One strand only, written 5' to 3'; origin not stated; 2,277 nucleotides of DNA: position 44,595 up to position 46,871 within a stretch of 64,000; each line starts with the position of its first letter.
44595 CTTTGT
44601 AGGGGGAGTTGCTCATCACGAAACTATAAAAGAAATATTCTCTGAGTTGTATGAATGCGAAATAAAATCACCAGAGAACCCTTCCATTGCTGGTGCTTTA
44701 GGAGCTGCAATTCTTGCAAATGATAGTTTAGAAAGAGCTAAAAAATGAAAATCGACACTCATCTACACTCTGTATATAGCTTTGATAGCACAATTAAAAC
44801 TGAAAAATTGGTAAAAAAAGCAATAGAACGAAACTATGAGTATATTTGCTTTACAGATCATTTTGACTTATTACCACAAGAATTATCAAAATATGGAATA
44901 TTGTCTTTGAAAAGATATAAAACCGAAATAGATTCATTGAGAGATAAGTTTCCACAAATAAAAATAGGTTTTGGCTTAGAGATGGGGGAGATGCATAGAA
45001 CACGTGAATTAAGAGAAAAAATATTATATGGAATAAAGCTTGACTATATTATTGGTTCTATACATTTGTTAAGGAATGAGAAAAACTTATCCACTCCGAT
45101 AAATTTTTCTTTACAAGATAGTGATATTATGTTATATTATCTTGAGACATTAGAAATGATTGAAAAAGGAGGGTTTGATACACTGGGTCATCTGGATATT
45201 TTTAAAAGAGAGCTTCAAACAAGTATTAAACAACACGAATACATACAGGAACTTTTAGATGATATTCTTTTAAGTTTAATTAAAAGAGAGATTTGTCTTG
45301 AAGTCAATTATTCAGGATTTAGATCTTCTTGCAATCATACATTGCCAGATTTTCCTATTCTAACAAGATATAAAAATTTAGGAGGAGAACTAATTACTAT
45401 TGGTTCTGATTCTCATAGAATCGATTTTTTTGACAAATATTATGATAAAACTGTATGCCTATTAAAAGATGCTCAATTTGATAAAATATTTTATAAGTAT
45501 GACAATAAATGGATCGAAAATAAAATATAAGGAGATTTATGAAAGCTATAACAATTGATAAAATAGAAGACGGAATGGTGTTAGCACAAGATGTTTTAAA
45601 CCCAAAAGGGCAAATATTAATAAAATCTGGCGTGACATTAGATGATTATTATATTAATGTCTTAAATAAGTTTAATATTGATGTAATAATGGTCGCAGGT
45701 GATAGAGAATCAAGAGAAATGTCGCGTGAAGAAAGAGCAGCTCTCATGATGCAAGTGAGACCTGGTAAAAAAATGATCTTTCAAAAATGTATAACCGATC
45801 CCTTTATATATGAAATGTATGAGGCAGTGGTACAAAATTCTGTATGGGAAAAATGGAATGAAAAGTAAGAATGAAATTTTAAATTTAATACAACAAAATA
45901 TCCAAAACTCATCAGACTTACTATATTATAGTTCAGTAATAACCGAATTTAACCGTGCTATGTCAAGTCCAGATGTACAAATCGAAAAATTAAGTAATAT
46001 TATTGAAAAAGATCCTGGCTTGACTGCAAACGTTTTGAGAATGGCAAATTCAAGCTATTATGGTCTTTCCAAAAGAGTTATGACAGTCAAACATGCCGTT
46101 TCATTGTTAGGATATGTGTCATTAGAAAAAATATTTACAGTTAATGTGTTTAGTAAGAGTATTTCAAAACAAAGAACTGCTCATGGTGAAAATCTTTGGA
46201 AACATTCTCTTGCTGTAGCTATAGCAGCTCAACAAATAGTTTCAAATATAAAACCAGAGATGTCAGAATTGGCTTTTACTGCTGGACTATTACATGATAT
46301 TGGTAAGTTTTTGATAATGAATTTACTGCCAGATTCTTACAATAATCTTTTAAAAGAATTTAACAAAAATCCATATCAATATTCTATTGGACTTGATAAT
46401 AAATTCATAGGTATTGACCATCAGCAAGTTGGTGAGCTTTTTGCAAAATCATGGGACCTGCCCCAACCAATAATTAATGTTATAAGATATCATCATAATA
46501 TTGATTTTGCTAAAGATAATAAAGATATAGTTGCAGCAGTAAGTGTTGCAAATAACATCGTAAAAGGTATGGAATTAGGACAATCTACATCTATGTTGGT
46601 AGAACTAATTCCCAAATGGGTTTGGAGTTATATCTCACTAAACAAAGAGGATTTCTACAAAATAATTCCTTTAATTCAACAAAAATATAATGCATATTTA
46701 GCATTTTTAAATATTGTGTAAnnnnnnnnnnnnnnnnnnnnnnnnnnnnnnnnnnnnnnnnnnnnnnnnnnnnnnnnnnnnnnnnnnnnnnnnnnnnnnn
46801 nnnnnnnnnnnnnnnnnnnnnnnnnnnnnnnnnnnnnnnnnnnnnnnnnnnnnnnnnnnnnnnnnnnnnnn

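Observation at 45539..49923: Operon made almost entirely of degenerate or accessory signalling domains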

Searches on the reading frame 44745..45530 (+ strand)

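Call 3: search_protein_families(library=pfam, proteins=[window:44745-45530:+], max_evalue=0.1)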
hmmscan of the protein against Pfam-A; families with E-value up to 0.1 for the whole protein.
window:44745-45530:+ (261 aa): 1 family
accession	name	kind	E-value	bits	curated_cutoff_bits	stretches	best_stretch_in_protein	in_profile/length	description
PF02811.25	PHP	-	9.6e-23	81.8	26.4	1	4-189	1-163/164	PHP domain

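Call 4: search_protein_families(library=ncbifam, proteins=[window:44745-45530:+], max_evalue=0.1)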
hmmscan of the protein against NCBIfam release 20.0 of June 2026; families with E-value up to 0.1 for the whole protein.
window:44745-45530:+ (261 aa): 15 families
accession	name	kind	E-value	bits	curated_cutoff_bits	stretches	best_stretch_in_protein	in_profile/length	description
TIGR01856.1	hisJ_fam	subfamily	5.3e-35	121.3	90.2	1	3-235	1-249/252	histidinol-phosphatase HisJ family protein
NF004086.0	PRK05588.1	equivalog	6.7e-31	108.2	321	1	4-252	3-248/255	histidinol phosphate phosphatase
NF005596.0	PRK07328.1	subfamily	5.6e-28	98.1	202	1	2-250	3-257/269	histidinol-phosphatase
NF005597.0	PRK07329.1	equivalog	3.2e-24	85.9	303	1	3-248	4-245/257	hypothetical protein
NF005996.1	PRK08123.1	equivalog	1.3e-19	70.5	133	1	4-235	2-260/262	histidinol-phosphatase HisJ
NF006375.0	PRK08609.1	equivalog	3.3e-11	42.5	426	1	2-108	336-439/571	DNA polymerase/3'-5' exonuclease PolX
NF005235.0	PRK06740.1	equivalog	8.1e-08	32.1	442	1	52-248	118-318/335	histidinol phosphate phosphatase domain-containing protein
NF006702.0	PRK09248.1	domain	4.7e-07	29.5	264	1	2-245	4-215/246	PHP domain-containing protein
NF041577.1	nside_bi_sphtase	equivalog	8.2e-05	21.9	400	1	2-42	3-42/276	3',5'-nucleoside bisphosphate phosphatase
NF006251.0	PRK08392.1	equivalog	0.00031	20.3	212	1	3-117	2-105/216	hypothetical protein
NF004981.0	PRK06361.1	equivalog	0.0013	18.1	117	1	3-43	2-41/217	histidinol phosphate phosphatase domain-containing protein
TIGR00594.1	polc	superfamily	0.003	15.6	434.35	1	4-42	3-42/1022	DNA polymerase III subunit alpha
NF005928.0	PRK07945.1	equivalog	0.011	15.2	250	1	2-107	99-201/337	PHP domain-containing protein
NF004226.0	PRK05673.1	equivalog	0.038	11.8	1002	1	4-42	8-47/1146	DNA polymerase III subunit alpha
NF038032.1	CehA_McbA_metalo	domain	0.056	12.8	80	1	2-41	4-42/315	CehA/McbA family metallohydrolase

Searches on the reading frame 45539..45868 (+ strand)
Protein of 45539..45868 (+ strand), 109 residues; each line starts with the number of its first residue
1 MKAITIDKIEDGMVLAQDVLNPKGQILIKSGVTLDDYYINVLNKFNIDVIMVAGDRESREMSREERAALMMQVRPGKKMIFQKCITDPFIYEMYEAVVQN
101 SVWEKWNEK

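Call 3: search_protein_families(library=pfam, proteins=[window:45539-45868:+], max_evalue=0.1)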
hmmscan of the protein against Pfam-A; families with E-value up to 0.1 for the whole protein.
window:45539-45868:+ (109 aa): 1 family
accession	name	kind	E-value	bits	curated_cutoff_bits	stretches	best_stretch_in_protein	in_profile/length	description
PF12694.12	cpYpsA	-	0.091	12.9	26.2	0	39-68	109-138/145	Circularly permutated YpsA SLOG family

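Call 4: search_protein_families(library=ncbifam, proteins=[window:45539-45868:+], max_evalue=0.1)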
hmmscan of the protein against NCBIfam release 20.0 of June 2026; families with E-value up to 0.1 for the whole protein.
window:45539-45868:+ (109 aa): 5 families
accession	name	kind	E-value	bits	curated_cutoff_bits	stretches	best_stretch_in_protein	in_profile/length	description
NF053512.1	nitric_RR_NosR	exception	9.1e-05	21.6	400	1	2-46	367-411/422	response regulator c-di-GMP phosphodiesterase, NosR family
NF002773.0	PRK02866.1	subfamily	0.00085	19.4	150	1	62-100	58-96/147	cyanase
TIGR00438.1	rrmJ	equivalog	0.0026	17.3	300.15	1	5-64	121-180/188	23S rRNA (uridine(2552)-2'-O)-methyltransferase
TIGR00673.1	cynS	equivalog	0.018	15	113.3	1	61-97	60-96/150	cyanase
TIGR02743.1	TraW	equivalog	0.068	12.9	174.75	1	11-49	90-125/202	type-F conjugative transfer system protein TraW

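Call 57: search_solved_structures(query=A5, max_evalue=10, show_alignments=3)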
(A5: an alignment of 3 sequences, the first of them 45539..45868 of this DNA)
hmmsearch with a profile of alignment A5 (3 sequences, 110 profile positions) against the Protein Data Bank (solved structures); distinct sequences matched with E-value up to 10: 8.
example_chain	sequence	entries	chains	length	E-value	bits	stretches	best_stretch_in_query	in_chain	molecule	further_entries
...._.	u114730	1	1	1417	0.0081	19.8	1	12-53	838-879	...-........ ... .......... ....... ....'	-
6wmp_D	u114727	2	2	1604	0.011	19.3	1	12-53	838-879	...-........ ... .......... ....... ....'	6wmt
6wrx_C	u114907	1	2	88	0.057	17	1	27-68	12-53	Computationally designed protein 2DS25.1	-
6wrw_C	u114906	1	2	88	0.1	16.2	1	27-68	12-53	Computationally designed protein 2DS25.5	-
7xya_D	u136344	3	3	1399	0.45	14.1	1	12-54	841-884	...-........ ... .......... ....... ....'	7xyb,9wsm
7f0r_D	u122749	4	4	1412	0.46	14.1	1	12-54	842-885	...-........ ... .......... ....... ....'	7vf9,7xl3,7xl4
6zu5_LM0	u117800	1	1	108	0.48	14.1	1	9-80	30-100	eL14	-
9gdo_D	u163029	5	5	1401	1.4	12.6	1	5-53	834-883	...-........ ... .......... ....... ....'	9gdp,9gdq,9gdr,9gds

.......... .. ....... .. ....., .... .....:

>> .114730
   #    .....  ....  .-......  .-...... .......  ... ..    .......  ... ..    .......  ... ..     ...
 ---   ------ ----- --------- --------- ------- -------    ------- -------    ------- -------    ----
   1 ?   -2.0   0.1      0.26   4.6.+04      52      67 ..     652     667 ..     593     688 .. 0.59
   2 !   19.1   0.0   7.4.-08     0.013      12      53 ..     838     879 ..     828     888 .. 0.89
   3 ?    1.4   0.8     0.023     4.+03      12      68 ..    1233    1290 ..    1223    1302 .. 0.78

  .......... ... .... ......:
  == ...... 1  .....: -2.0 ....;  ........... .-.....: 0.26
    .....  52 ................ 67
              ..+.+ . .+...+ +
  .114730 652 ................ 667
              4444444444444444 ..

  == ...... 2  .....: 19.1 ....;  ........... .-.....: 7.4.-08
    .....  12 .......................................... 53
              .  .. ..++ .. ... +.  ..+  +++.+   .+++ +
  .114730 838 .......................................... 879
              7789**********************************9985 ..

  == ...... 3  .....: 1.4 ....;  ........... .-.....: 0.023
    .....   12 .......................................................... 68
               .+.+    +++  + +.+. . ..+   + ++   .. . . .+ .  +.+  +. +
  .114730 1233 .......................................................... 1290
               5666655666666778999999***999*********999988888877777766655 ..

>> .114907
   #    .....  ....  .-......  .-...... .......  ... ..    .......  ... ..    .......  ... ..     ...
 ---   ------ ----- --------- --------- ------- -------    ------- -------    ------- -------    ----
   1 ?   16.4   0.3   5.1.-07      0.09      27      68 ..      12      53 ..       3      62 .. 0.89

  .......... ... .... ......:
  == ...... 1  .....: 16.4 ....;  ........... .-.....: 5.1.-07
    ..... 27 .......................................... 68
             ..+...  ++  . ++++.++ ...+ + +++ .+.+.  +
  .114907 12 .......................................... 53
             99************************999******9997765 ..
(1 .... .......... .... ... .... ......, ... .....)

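Call 72: search_protein_families(library=pfam, alignment_id=A10, max_evalue=10)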
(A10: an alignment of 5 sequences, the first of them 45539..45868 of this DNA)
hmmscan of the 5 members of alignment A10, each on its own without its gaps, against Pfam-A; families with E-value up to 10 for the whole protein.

A. member 1, window:45539-45868:+ (109 aa): 1 family
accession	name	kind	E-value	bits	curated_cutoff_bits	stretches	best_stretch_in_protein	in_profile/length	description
PF12694.12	cpYpsA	-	0.091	12.9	26.2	1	39-68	109-138/145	Circularly permutated YpsA SLOG family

B. families by the number of members that match (of 5 scanned): 5 families
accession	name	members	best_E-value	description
PF20280.3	CTD4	1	0.00021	C-terminal domain 4 of the ABC-three component (ABC-3C) systems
PF01021.25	TYA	1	0.013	Ty transposon capsid protein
PF06819.16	Arc_PepC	1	0.037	Archaeal Peptidase A24 C-terminal Domain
PF08776.16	VASP_tetra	1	0.065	VASP tetramerisation domain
PF12694.12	cpYpsA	1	0.091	Circularly permutated YpsA SLOG family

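Call 73: search_protein_families(library=ncbifam, alignment_id=A10, max_evalue=1)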
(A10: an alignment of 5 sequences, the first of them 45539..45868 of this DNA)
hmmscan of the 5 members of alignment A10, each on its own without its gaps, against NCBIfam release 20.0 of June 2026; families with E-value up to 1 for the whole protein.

A. member 1, window:45539-45868:+ (109 aa): 5 families
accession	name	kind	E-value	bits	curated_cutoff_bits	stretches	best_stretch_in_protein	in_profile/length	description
NF053512.1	nitric_RR_NosR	exception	9.1e-05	21.6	400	1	2-46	367-411/422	response regulator c-di-GMP phosphodiesterase, NosR family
NF002773.0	PRK02866.1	subfamily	0.00085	19.4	150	1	62-100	58-96/147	cyanase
TIGR00438.1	rrmJ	equivalog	0.0026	17.3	300.15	1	5-64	121-180/188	23S rRNA (uridine(2552)-2'-O)-methyltransferase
TIGR00673.1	cynS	equivalog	0.018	15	113.3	1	61-97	60-96/150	cyanase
TIGR02743.1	TraW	equivalog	0.068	12.9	174.75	1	11-49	90-125/202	type-F conjugative transfer system protein TraW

B. families by the number of members that match (of 5 scanned): 8 families
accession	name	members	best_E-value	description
NF053512.1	nitric_RR_NosR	5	9.1e-05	response regulator c-di-GMP phosphodiesterase, NosR family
NF002773.0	PRK02866.1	1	0.00085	cyanase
TIGR00714.1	hscB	1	0.001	Fe-S protein assembly co-chaperone HscB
TIGR00438.1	rrmJ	1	0.0026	23S rRNA (uridine(2552)-2'-O)-methyltransferase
TIGR00673.1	cynS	1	0.018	cyanase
TIGR02743.1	TraW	1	0.068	type-F conjugative transfer system protein TraW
NF007951.0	PRK10670.1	1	0.096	Cys-tRNA(Pro)/Cys-tRNA(Cys) deacylase YbaK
TIGR01966.1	RNasePH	1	0.16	ribonuclease PH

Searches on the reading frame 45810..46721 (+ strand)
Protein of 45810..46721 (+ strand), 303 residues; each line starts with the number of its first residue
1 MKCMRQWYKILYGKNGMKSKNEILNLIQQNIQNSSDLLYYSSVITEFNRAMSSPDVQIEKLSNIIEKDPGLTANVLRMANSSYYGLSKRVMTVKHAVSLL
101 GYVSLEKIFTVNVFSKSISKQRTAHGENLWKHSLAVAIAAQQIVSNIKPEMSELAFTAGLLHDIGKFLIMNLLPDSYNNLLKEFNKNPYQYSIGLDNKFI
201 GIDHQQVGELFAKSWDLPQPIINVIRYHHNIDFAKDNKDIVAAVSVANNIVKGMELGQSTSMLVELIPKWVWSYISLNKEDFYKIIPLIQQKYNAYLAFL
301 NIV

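Call 3: search_protein_families(library=pfam, proteins=[window:45810-46721:+], max_evalue=0.1)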
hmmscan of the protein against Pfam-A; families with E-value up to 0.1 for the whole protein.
window:45810-46721:+ (303 aa): 4 families
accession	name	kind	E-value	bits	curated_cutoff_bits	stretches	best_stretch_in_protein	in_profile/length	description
PF08668.18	HDOD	-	8.6e-55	185.7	22.9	1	41-230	5-195/196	HDOD domain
PF01966.28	HD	-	9.6e-12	45.7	22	1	130-233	2-90/116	HD domain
PF18019.7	Cas3_HD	-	0.003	18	23.1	1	125-243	25-143/207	Cas3, HD domain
PF05153.21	MIOX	-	0.051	13.6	25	0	185-237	139-193/249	Myo-inositol oxygenase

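Call 4: search_protein_families(library=ncbifam, proteins=[window:45810-46721:+], max_evalue=0.1)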
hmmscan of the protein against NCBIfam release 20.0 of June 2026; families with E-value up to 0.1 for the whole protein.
window:45810-46721:+ (303 aa): 14 families
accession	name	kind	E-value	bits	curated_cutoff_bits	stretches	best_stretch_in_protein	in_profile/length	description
TIGR00277.1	HDIG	domain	5.4e-12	45.4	27.6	1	126-230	2-83/84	HDIG domain-containing metalloprotein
TIGR03319.1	RNase_Y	equivalog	1.8e-08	33.4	454.35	1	121-167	322-367/514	ribonuclease Y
TIGR01596.1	cas3_HD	equivalog_domain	1.9e-07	31.3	43.45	1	129-167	1-45/178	CRISPR-associated endonuclease Cas3''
NF005519.0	PRK07152.1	equivalog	2.5e-06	26.7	315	1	78-231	149-289/361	nicotinate-nucleotide adenylyltransferase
NF009347.0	PRK12705.1-4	equivalog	1.7e-05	23.7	579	1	120-189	276-347/473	hypothetical protein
NF000997.0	PRK00106.1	equivalog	5.8e-05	21.8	937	1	121-168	343-389/535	ribonuclease Y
NF009345.0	PRK12705.1-2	equivalog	8.2e-05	21.3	904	1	121-167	317-362/509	hypothetical protein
NF009344.0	PRK12705.1-1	equivalog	8.8e-05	21.3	831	1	122-167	381-425/572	hypothetical protein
TIGR02578.2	cas_TM1811_Csm1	equivalog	0.00019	20.3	170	1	155-258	4-83/753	type III-A CRISPR-associated protein Cas10/Csm1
NF045665.1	NTPtran_DVU1551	equivalog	0.00066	18.8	315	1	117-166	206-259/359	DVU_1551 family NTP transferase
TIGR02621.3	cas3_GSU0051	exception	0.0038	16.1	400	1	119-166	661-710/854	type I-G CRISPR-associated helicase/endonuclease Cas3g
TIGR00295.1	TIGR00295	hypoth_equivalog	0.0086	15.8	172.35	1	126-167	11-56/164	TIGR00295 family protein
NF052439.1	HMPDioxPhnZ1GIM8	equivalog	0.02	14.3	300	1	94-182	4-89/199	hydroxymethylphosphonate dioxygenase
TIGR00488.1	TIGR00488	equivalog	0.039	13.8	70.15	1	128-228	8-100/173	bis(5'-nucleosyl)-tetraphosphatase (symmetrical) YqeK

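Call 17: search_solved_structures(query=window:45855-46721:+, max_evalue=0.01, show_alignments=2)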
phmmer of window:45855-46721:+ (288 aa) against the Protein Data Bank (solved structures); distinct sequences matched with E-value up to 0.01: 8.
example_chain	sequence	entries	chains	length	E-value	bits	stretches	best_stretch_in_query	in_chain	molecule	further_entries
3hc1_A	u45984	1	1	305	1.7e-21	80.1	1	22-242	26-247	uncharacterized HDOD domain protein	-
3m1t_A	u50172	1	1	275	7.1e-19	71.5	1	25-236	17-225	Putative phosphohydrolase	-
9qzk_A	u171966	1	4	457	3e-18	69.4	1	12-249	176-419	HDOD domain-containing protein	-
3p3q_A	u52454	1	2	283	1.2e-17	67.5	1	35-215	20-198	MmoQ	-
3ljx_A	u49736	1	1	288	4.2e-17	65.7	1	38-215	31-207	MmoQ Response regulator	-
3mem_A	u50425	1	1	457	9.2e-15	58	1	13-218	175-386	Putative signal transduction protein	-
1vqr_A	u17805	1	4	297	3.6e-11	46.2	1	38-215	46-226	hypothetical protein Cj0248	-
3i7a_A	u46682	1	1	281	7.4e-07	32.1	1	25-224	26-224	Putative metal-dependent phosphohydrolase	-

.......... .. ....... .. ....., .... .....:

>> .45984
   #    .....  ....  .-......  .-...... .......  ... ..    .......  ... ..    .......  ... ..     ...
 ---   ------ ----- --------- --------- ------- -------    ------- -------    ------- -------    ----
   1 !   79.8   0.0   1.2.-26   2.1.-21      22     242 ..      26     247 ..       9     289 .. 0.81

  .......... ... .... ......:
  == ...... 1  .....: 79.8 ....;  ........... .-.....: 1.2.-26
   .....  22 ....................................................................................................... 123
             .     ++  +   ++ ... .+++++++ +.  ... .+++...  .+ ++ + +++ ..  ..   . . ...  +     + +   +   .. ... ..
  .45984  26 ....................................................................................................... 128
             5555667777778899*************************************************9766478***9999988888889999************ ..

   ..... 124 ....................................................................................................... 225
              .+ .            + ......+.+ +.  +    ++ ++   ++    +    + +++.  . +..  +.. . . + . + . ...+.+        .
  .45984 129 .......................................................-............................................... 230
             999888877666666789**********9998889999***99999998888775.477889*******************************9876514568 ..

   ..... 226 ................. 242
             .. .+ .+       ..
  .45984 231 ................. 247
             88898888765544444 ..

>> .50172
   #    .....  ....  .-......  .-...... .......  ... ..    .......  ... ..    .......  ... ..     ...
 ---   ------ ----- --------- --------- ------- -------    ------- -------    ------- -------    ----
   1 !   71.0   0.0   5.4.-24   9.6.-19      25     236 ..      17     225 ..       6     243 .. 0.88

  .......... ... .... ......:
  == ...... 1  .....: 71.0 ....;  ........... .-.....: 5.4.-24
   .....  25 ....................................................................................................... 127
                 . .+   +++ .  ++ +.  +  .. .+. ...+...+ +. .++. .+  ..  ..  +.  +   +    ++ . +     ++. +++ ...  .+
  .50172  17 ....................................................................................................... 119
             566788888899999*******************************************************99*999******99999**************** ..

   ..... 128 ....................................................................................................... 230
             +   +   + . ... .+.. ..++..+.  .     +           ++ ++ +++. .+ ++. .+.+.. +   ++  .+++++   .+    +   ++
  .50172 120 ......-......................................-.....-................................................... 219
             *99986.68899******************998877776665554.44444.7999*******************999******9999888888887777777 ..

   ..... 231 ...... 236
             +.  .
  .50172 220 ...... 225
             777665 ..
